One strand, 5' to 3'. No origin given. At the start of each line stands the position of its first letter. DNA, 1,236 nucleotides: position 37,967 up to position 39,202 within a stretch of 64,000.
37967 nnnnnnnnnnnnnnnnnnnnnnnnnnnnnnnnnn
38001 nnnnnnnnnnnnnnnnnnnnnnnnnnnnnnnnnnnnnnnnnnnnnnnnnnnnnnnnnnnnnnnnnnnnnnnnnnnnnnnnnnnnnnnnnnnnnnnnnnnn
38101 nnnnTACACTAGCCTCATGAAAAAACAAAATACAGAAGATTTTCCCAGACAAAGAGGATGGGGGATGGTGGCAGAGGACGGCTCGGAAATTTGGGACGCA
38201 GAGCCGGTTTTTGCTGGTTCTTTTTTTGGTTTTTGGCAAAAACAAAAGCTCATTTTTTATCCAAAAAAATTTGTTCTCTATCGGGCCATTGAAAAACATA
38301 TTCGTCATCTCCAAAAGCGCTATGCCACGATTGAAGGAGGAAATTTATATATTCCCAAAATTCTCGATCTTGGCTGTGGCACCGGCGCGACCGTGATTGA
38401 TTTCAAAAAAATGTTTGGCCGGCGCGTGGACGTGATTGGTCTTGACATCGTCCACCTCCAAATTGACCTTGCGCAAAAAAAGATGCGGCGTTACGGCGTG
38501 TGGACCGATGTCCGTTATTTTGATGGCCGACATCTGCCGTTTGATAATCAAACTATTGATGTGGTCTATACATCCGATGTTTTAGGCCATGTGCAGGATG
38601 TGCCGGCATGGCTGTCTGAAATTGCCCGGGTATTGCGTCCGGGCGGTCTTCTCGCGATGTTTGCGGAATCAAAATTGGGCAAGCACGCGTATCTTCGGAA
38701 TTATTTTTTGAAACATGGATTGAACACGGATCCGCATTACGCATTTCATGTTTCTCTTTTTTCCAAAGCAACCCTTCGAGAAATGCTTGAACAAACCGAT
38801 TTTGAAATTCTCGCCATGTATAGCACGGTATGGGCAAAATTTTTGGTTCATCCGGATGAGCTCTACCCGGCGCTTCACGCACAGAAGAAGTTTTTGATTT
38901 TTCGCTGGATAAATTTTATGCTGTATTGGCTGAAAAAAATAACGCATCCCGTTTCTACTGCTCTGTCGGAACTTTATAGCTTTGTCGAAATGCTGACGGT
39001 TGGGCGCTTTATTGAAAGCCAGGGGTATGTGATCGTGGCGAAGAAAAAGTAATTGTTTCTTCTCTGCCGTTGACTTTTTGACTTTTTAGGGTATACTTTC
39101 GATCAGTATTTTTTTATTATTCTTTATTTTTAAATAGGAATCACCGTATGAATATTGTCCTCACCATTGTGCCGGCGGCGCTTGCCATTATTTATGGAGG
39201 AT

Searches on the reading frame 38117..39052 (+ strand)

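Call 66: search_protein_families(library=pfam, proteins=[window:38117-39052:+], max_evalue=0.01)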
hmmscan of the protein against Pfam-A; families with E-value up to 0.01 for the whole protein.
window:38117-39052:+ (311 aa): 13 families
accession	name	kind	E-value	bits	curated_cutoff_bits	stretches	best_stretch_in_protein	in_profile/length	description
PF08241.18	Methyltransf_11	-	5.6e-21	75.4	21.2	1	83-180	1-94/95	Methyltransferase domain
PF13649.12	Methyltransf_25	-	1e-20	74.6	27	1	82-177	1-97/97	Methyltransferase domain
PF13489.12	Methyltransf_23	-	1.2e-18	67.9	27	1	80-232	24-162/164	Methyltransferase domain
PF08242.18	Methyltransf_12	-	4.6e-16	59.8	30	1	83-179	1-98/98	Methyltransferase domain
PF01209.24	Ubie_methyltran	-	4.8e-16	59.3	20.1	1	76-197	49-167/233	ubiE/COQ5 methyltransferase family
PF13847.12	Methyltransf_31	-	5.8e-14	52.4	27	1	81-183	6-111/145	Methyltransferase domain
PF05175.20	MTS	-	4.7e-05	23.5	23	1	81-200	34-157/170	Methyltransferase small domain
PF09445.16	Methyltransf_15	-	4.8e-05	23.4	22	1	81-139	3-58/165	RNA cap guanine-N2 methyltransferase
PF02353.26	CMAS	-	5.1e-05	23.2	27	1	81-184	65-167/273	Mycolic acid cyclopropane synthetase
PF05148.21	Methyltransf_8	-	6.8e-05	23.3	27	1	81-190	75-166/219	Hypothetical methyltransferase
PF03141.22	Methyltransf_29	-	0.00013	21.1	23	1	50-183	90-219/506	Putative S-adenosyl-L-methionine-dependent methyltransferase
PF02390.23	Methyltransf_4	-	0.006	16.5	24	0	80-128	3-50/173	Putative methyltransferase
PF01135.25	PCMT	-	0.0076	16.5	20.3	0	81-137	76-133/210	Protein-L-isoaspartate(D-aspartate) O-methyltransferase (PCMT)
